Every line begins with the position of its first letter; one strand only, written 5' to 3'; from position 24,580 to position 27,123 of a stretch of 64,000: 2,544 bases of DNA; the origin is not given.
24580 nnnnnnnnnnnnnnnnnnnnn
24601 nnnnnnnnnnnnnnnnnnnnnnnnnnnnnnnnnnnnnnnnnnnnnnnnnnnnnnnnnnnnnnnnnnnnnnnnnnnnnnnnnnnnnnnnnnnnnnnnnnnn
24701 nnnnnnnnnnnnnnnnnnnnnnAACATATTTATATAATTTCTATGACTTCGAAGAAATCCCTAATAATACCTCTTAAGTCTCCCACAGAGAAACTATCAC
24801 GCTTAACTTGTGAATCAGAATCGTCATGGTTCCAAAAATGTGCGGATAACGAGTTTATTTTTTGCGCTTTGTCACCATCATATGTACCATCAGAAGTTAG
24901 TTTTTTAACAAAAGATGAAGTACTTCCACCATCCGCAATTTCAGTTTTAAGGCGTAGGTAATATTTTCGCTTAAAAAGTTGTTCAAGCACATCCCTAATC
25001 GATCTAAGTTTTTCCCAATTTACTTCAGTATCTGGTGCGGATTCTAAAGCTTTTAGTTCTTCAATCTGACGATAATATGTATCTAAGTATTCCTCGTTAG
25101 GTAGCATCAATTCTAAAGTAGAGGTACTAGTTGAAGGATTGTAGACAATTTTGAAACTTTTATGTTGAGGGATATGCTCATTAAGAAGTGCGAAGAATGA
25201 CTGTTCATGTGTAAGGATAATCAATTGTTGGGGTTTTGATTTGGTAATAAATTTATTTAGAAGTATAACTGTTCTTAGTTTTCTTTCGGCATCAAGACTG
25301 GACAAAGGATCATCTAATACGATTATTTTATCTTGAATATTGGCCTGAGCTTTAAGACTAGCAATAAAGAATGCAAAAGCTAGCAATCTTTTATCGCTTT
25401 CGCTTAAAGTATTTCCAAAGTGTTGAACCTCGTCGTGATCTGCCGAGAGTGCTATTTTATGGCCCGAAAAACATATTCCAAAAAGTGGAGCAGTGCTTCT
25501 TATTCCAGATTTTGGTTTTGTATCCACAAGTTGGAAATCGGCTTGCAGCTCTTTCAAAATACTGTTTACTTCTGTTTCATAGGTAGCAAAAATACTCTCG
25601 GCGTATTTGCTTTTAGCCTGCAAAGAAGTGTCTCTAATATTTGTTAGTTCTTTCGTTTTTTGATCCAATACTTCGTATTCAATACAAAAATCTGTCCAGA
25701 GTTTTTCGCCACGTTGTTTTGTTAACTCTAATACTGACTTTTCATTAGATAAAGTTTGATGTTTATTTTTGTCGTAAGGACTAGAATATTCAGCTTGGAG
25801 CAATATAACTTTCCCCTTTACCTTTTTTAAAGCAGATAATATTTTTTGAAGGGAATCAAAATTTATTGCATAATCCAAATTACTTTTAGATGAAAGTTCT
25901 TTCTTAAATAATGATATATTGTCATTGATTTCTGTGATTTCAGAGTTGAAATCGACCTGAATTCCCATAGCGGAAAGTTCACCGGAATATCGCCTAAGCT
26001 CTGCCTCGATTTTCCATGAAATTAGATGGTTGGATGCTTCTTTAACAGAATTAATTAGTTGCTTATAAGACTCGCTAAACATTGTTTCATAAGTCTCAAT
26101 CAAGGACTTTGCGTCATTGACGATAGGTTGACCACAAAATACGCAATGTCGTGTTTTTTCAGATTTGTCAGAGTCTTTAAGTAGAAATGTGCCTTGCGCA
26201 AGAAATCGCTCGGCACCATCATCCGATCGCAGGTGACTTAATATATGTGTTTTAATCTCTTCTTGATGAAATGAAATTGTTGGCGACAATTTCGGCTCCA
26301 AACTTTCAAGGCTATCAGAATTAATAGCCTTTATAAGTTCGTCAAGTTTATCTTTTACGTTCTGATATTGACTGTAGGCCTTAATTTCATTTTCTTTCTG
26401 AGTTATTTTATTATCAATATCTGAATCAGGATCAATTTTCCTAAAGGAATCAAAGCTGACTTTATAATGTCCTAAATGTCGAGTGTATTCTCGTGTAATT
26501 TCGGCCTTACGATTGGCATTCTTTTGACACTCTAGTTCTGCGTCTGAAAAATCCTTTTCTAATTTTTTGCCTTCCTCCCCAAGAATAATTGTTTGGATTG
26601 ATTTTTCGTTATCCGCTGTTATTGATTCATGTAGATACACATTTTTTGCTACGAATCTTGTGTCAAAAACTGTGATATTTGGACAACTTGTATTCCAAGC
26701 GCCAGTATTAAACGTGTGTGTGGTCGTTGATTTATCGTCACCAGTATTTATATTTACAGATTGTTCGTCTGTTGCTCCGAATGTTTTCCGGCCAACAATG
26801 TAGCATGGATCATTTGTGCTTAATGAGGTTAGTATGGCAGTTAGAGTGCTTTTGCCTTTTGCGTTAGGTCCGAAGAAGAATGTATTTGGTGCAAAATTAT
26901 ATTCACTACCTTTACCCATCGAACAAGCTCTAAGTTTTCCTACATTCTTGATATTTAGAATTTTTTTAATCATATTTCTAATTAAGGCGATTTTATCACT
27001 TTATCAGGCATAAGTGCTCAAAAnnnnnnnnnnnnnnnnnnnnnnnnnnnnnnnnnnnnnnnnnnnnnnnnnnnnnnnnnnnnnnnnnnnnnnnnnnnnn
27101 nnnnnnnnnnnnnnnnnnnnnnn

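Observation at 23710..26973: Candidate three-gene defence operon: RloC-like zinc-hook ABC ATPase + membrane NERD nuclease-domain protein + small Cys-rich protein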

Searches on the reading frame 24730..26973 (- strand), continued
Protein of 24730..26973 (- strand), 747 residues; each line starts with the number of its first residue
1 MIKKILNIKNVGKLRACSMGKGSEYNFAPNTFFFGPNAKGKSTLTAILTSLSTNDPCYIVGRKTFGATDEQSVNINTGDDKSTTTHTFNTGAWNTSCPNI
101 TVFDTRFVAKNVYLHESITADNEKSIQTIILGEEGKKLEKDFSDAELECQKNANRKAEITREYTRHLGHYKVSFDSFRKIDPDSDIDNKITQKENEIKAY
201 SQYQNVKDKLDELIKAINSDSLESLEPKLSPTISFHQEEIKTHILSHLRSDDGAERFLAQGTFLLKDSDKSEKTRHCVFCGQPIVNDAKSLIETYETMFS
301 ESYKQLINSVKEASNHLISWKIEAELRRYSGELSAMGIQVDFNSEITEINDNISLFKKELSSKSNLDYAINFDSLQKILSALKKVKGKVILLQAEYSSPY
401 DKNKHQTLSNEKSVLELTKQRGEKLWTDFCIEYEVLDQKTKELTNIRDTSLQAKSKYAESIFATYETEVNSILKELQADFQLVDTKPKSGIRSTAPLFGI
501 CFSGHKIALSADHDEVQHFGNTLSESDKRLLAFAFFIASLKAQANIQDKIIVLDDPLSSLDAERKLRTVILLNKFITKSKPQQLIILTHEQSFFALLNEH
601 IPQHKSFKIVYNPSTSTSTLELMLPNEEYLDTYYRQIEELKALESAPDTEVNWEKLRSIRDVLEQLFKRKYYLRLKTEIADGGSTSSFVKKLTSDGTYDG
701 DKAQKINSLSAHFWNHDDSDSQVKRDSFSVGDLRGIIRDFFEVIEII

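Call 37: search_protein_families(library=pfam, proteins=[L031:3158-4750:+, L031:4758-5996:+, L031:8247-11423:+, L028:5232-5999:+, L026:2326-3510:+, L028:1571-3385:+, L028:3390-5225:+, L052:3468-6008:+, L005:10339-10965:+, L056:6090-6887:+], max_evalue=0.001)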
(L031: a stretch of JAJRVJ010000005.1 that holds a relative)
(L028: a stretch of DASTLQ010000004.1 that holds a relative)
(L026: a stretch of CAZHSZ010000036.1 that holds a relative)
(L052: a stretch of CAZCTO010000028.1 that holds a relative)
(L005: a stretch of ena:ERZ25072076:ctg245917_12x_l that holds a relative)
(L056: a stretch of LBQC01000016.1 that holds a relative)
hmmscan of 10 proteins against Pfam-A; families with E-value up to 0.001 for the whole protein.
L031:3158-4750:+ (530 aa): 5 families
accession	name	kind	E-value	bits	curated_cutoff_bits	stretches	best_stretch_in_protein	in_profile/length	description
PF02384.22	N6_Mtase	-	1.1e-81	275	20.4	1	162-488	3-306/311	N-6 DNA Methylase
PF12161.14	HsdM_N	-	2.7e-19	70.6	24.5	1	15-135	1-115/135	HsdM N-terminal domain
PF07669.17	Eco57I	-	2.7e-06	28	25.3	1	271-387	69-169/171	Eco57I restriction-modification methylase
PF01170.24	UPF0020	-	6.3e-06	26.5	22.3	1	207-294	31-132/197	RMKL-like, methyltransferase domain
PF05175.20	MTS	-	3.1e-05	24.1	23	1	195-298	21-113/170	Methyltransferase small domain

L031:4758-5996:+ (412 aa): 1 family
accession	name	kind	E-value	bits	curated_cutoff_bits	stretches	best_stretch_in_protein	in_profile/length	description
PF01420.25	Methylase_S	-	1.8e-17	64.5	22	1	2-185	2-167/168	Type I restriction modification DNA specificity domain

L031:8247-11423:+ (1058 aa): 6 families
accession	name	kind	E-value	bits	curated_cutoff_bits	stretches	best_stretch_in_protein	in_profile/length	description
PF18766.7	SWI2_SNF2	-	2.6e-68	230.4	26.7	1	278-498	2-219/221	SWI2/SNF2 ATPase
PF04313.20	HSDR_N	-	2e-39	136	25.1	1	13-220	4-197/198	Type I restriction enzyme R protein N terminus (HSDR_N)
PF11867.13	T1RH-like_C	-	2.5e-34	119.6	26.8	1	727-1020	4-302/329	Type I restriction enzyme HindI endonuclease subunit-like, C-terminal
PF22679.2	T1R_D3-like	-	3.8e-21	76.6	27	1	540-706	4-156/158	Type I restriction enzyme subunit R domain 3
PF04851.21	ResIII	-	4.5e-19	69.4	22.5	1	284-433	10-162/164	Type III restriction enzyme, res subunit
PF00270.35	DEAD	-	3.3e-05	24.1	26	1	307-433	24-160/167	DEAD/DEAH box helicase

L028:5232-5999:+ (255 aa): 4 families
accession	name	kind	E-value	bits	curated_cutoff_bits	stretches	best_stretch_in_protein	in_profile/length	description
PF01555.25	N6_N4_Mtase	-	6.2e-65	219.7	26.7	1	24-251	1-220/221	DNA methylase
PF13847.12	Methyltransf_31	-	0.00079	19.6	27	0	211-253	2-47/145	Methyltransferase domain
PF03602.21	Cons_hypoth95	-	0.00087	19.4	24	0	19-35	109-125/182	Conserved hypothetical protein 95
PF01170.24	UPF0020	-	0.00098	19.3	22.3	0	207-247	23-64/197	RMKL-like, methyltransferase domain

L026:2326-3510:+ (394 aa): 1 family
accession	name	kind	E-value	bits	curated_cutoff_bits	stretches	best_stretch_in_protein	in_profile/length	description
PF09903.14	DUF2130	-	2.1e-53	181.7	26.7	1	139-381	2-248/255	Uncharacterized protein conserved in bacteria (DUF2130)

L028:1571-3385:+ (604 aa): 4 families
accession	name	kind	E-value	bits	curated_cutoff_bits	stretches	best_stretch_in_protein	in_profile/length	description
PF04002.20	RadC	-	1.6e-34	118.8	22.1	1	104-216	3-116/121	RadC-like JAB domain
PF02086.21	MethyltransfD12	-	1.5e-32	113.8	22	1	280-523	1-229/253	D12 class N6 adenine-specific DNA methyltransferase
PF20582.4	UPF0758_N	-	3.6e-21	75.5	27.1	1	5-78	2-76/77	UPF0758 N-terminal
PF03602.21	Cons_hypoth95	-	0.00012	22.3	24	0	460-495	103-140/182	Conserved hypothetical protein 95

L028:3390-5225:+ (611 aa): 1 family
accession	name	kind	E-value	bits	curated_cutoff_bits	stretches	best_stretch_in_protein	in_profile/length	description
PF09491.16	RE_AlwI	-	2.3e-77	261.3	23.1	1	106-554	2-441/441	AlwI restriction endonuclease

L052:3468-6008:+ (846 aa): 4 families
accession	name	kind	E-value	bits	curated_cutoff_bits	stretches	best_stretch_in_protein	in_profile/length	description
PF02384.22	N6_Mtase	-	5.3e-60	203.8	20.4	1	139-461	3-309/311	N-6 DNA Methylase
PF01420.25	Methylase_S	-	9.3e-38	130.5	22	2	650-841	3-167/168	Type I restriction modification DNA specificity domain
PF01170.24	UPF0020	-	1.6e-06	28.4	22.3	1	172-341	20-178/197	RMKL-like, methyltransferase domain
PF07669.17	Eco57I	-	1.7e-06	28.7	25.3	1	263-358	60-163/171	Eco57I restriction-modification methylase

L005:10339-10965:+ (208 aa): 0 families

L056:6090-6887:+ (265 aa): 1 family
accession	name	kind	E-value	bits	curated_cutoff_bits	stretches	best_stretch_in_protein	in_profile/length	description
PF14280.11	DUF4365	-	1.6e-06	28.6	24.3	1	16-91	3-91/139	Domain of unknown function (DUF4365)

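Call 38: search_solved_structures(query=A1, max_evalue=0.01)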
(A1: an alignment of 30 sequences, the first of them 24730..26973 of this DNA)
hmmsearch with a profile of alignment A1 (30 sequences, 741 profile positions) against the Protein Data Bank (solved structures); distinct sequences matched with E-value up to 0.01: 19.
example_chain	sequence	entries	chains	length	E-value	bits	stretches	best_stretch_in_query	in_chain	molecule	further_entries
3qku_A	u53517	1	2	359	4.4e-06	28.6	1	520-589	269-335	DNA double-strand break repair rad50 ATPase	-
3qkt_A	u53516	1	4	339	1.4e-05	27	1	520-589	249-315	DNA double-strand break repair rad50 ATPase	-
4nci_A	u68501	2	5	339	2.1e-05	26.4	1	520-589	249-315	DNA double-strand break repair Rad50 ATPase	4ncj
5da9_A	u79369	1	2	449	3.7e-05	25.6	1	380-619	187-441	Putative uncharacterized protein,Putative uncharacterized protein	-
4nch_A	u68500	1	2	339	4.4e-05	25.3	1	539-589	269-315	DNA double-strand break repair Rad50 ATPase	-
3qkr_B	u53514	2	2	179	5.1e-05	25.1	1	519-589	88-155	DNA double-strand break repair rad50 ATPase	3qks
1ii8_B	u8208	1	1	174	5.8e-05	24.9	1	520-589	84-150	Rad50 ABC-ATPase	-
4nck_A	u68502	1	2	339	6e-05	24.9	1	542-589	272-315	DNA double-strand break repair Rad50 ATPase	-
5dac_A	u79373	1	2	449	6.6e-05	24.7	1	380-619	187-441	Putative uncharacterized protein,Putative uncharacterized protein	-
5z67_A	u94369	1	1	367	0.00015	23.6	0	521-573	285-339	DNA replication and repair protein RecF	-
5z69_A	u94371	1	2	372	0.00015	23.5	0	521-573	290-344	DNA replication and repair protein RecF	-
5z68_A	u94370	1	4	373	0.00016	23.5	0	521-573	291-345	DNA replication and repair protein RecF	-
1f2t_B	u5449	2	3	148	0.00023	22.9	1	520-589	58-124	RAD50 ABC-ATPASE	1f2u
6zff_A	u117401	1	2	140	0.00024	22.9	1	209-345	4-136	DNA double-strand break repair Rad50 ATPase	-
1l8d_A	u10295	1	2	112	0.00081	21.1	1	228-316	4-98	DNA double-strand break repair rad50 ATPase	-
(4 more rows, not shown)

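Call 70: find_encoding_contigs(protein=P0006, flank=6000, max_places=2)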
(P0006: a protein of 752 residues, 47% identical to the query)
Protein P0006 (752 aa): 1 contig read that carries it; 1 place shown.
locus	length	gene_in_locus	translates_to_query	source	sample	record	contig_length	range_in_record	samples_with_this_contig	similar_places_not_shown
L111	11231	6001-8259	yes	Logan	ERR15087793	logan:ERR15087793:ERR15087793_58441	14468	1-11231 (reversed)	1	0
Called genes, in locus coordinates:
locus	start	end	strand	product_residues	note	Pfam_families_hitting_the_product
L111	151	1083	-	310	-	PF02492:cobW, PF07683:CobW_C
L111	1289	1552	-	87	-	-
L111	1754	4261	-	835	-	PF13428:TPR_14 (faint), PF14559:TPR_19 (faint)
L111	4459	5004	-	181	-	-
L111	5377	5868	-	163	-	-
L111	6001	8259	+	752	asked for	PF13166:AAA_13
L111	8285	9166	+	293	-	PF09903:DUF2130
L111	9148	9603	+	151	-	PF09903:DUF2130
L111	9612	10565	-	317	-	-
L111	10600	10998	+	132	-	-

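Call 71: find_encoding_contigs(protein=P0004, flank=6000, max_places=2)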
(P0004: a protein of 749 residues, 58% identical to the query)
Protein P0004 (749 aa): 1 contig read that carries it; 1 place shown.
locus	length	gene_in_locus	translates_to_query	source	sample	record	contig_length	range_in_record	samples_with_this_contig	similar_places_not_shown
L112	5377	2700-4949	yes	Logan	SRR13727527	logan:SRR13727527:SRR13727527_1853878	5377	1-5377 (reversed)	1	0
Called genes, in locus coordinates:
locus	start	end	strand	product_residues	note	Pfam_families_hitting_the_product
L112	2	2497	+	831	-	?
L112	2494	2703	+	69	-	-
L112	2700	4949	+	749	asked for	PF13166:AAA_13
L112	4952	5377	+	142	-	?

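Call 72: search_protein_families(library=pfam, proteins=[L112:2-2497:+, L112:2494-2703:+, L112:4952-5377:+], max_evalue=0.01)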
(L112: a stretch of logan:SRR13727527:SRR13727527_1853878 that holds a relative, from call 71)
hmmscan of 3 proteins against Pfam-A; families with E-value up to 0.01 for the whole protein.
L112:2-2497:+ (831 aa): 4 families
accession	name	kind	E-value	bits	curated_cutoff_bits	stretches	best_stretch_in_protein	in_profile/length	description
PF02384.22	N6_Mtase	-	1.4e-44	153.2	20.4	1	128-400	6-277/311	N-6 DNA Methylase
PF01420.25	Methylase_S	-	1.6e-28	100.4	22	2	635-797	3-149/168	Type I restriction modification DNA specificity domain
PF07669.17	Eco57I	-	1.8e-07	31.9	25.3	1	247-329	66-156/171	Eco57I restriction-modification methylase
PF01170.24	UPF0020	-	1.1e-06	29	22.3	1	163-324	25-183/197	RMKL-like, methyltransferase domain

L112:2494-2703:+ (69 aa): 0 families

L112:4952-5377:+ (142 aa): 1 family
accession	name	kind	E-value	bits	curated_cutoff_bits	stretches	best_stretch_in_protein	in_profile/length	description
PF12705.13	PDDEXK_1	-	3.1e-06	27.7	22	1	23-141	1-145/247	PD-(D/E)XK nuclease superfamily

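Call 73: search_protein_families(library=padloc, proteins=[L026:2326-3510:+, L052:8229-9482:+, L112:4952-5377:+, L111:8285-9166:+, L043:788-2035:+, L112:2494-2703:+, L004:6418-7089:+, L005:10339-10965:+], max_evalue=0.01)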
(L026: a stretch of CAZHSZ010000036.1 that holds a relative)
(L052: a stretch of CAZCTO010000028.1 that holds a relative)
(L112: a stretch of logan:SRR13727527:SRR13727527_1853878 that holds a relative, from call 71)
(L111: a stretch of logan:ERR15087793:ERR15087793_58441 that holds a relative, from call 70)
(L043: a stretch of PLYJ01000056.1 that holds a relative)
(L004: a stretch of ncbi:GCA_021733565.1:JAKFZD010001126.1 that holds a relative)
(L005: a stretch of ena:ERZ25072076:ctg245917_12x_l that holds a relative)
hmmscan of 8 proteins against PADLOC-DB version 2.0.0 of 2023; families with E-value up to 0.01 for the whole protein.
L026:2326-3510:+ (394 aa): 2 families
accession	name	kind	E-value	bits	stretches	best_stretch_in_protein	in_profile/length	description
PDLC03865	LmuB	-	0.0087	12.3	1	6-165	512-684/1007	-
PDLC00553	JetC2|JetC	-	0.0096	11.8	0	55-184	286-417/1361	DUF3584 domain; MukB-like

L052:8229-9482:+ (417 aa): 2 families
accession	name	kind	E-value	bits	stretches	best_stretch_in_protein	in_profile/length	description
PDLC03865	LmuB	-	8.6e-05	18.9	1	3-213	508-733/1007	-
PDLC00519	JetC1|JetC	-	0.0015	14.8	1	31-206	228-379/1097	DUF3584 domain; MukB-like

L112:4952-5377:+ (142 aa): 1 family
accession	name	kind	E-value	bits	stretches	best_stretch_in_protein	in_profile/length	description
PDLC01250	Cas4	-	0.0023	16.2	0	28-141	5-82/168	"CAS-I,CAS-II,CAS-III,CAS-IV,CAS-V,CAS-VI; acquisition_associated"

L111:8285-9166:+ (293 aa): 0 families

L043:788-2035:+ (415 aa): 4 families
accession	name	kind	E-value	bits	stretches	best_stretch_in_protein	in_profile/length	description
PDLC03865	LmuB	-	1.2e-07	28.4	1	3-372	506-842/1007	-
PDLC00647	ZorA3|ZorA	-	0.00013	18.6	1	30-197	315-557/780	MotA/ExbB/TolQ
PDLC03861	LmuB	-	0.00058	15.9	1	8-202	704-888/1213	-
PDLC00581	JetC3|JetC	-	0.0058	12.5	1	29-384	800-1161/1473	DUF3584 domain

L112:2494-2703:+ (69 aa): 0 families

L004:6418-7089:+ (223 aa): 8 families
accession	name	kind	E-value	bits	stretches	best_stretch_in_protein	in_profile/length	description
PDLC03838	DolB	-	4.7e-05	20.8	1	5-38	158-191/375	-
PDLC02196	IetA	-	0.00031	18.3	1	13-38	122-147/374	-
PDLC02195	IetA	-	0.00041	17.8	1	14-42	138-166/395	-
PDLC04140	mad8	-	0.00087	16.9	1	6-50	20-63/314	mads_8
PDLC02911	VakA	-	0.0011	17.6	1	16-144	5-128/163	-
PDLC04787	PDC-S01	-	0.002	15.1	1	10-83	24-95/412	-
PDLC00915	TRIP13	-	0.0033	14.9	1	15-39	65-89/302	TRIP13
PDLC00268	PtuA1|PtuA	-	0.0047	14.4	1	4-153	17-173/411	AAA ATPase domain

L005:10339-10965:+ (208 aa): 0 families

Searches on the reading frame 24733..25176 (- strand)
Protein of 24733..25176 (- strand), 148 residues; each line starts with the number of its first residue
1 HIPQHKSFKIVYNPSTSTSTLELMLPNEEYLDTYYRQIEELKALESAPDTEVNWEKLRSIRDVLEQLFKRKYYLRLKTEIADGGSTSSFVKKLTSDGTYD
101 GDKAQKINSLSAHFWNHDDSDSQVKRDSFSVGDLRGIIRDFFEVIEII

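Call 60: predict_structure(alignment_id=A3)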
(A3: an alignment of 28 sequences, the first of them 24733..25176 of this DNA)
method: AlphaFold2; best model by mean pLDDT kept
length: 148 residues; sequences in the alignment: 28
mean_pLDDT: 88.0   pTM: 0.73
mean pLDDT of the five models: 88.0, 86.6, 85.4, 85.2, 84.6
residues with pLDDT >= 90: 104; 70-90: 23; 50-70: 18; < 50: 3
segments of 3 or more residues with pLDDT < 50: 1-3
pLDDT, mean of each block of 10 residues (from residue 1): 68 95 77 88 95 92 94 96 94 97 95 67 73 94 96
secondary structure, 60 per line:
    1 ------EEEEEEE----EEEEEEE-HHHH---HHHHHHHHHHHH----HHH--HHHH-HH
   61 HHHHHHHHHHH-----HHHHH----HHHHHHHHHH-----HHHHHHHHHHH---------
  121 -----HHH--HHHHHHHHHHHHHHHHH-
elements in order: E7-13 E18-24 H26-29 H33-44 H54-57 H59-71 H77-81 H86-95 H101-111 H131-147

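Call 63: fold_search(model_id=the predicted structure, library=pdb)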
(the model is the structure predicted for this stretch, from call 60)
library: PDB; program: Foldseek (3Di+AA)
matches with E <= 10: 232; with E <= 0.001: 0
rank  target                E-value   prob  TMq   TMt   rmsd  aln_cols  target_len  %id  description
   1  5yep_B                1.3e-01  0.98  0.46  0.49   5.4       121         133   10  Crystal structure of SO_3166-SO_3165 from Shewanella oneidensis (released 2018-03-28)
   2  6m6w_B                5.2e-01  0.82  0.45  0.49   6.1       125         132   10  Crystal structure the toxin-antitoxin MntA-HpeT mutant-Y104A (released 2020-09-30)
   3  7bxo_H                5.2e-01  0.72  0.41  0.45   6.1       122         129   11  Crystal structure of the toxin-antitoxin with AMP-PNP (released 2020-09-30)
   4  2hsb                  5.2e-01  0.38  0.29  0.32   8.8       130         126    9  Crystal structure of a hepn domain containing protein (af_0298) from archaeoglobus fulgidus at 1.95 A resolution (released 2006-08-15)
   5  6ydr                  5.7e-01  0.44  0.31  0.34   7.8       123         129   12  Crystal structure of Mengla Virus VP30 C-terminal domain (released 2020-04-01)
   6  5vap_B                6.4e-01  0.38  0.31  0.38   8.3       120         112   15  Crystal structure of eVP30 C-terminus and eNP peptide (released 2017-06-21)
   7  6m6w_H                6.8e-01  0.57  0.39  0.43   6.7       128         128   10  Crystal structure the toxin-antitoxin MntA-HpeT mutant-Y104A (released 2020-09-30)
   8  1wty_C                6.8e-01  0.33  0.31  0.37   7.3       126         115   15  Crystal structure of a probable nucleotidyl transferase protein from thermus thermophilus HB8 (released 2004-12-07)
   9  5dvw_B                6.8e-01  0.25  0.27  0.30  10.3       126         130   16  Structure of minor nucleoprotein V30 from Zaire ebolavirus (released 2015-11-04)
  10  6m6u_G                7.1e-01  0.82  0.48  0.53   5.0       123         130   10  Crystal structure the toxin-antitoxin MntA-HpeT mutant-D39ED41E (released 2020-09-30)
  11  6m6w_G                7.5e-01  0.75  0.45  0.49   5.6       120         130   10  Crystal structure the toxin-antitoxin MntA-HpeT mutant-Y104A (released 2020-09-30)
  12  5vao_B                7.5e-01  0.25  0.28  0.31  10.3       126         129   16  Crystal structure of eVP30 C-terminus and eNP peptide (released 2017-06-21)
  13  3v7o_B                7.5e-01  0.20  0.28  0.23  13.3       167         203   14  Crystal structure of the C-terminal domain of Ebola virus VP30 (strain Reston-89) (released 2012-02-08)
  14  6lus                  7.9e-01  0.30  0.29  0.32   8.0       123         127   13  Crystal structure of the Mengla Virus VP30 C-terminal domain (released 2020-12-02)
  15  7bxo_F                8.4e-01  0.69  0.44  0.48   5.6       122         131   11  Crystal structure of the toxin-antitoxin with AMP-PNP (released 2020-09-30)
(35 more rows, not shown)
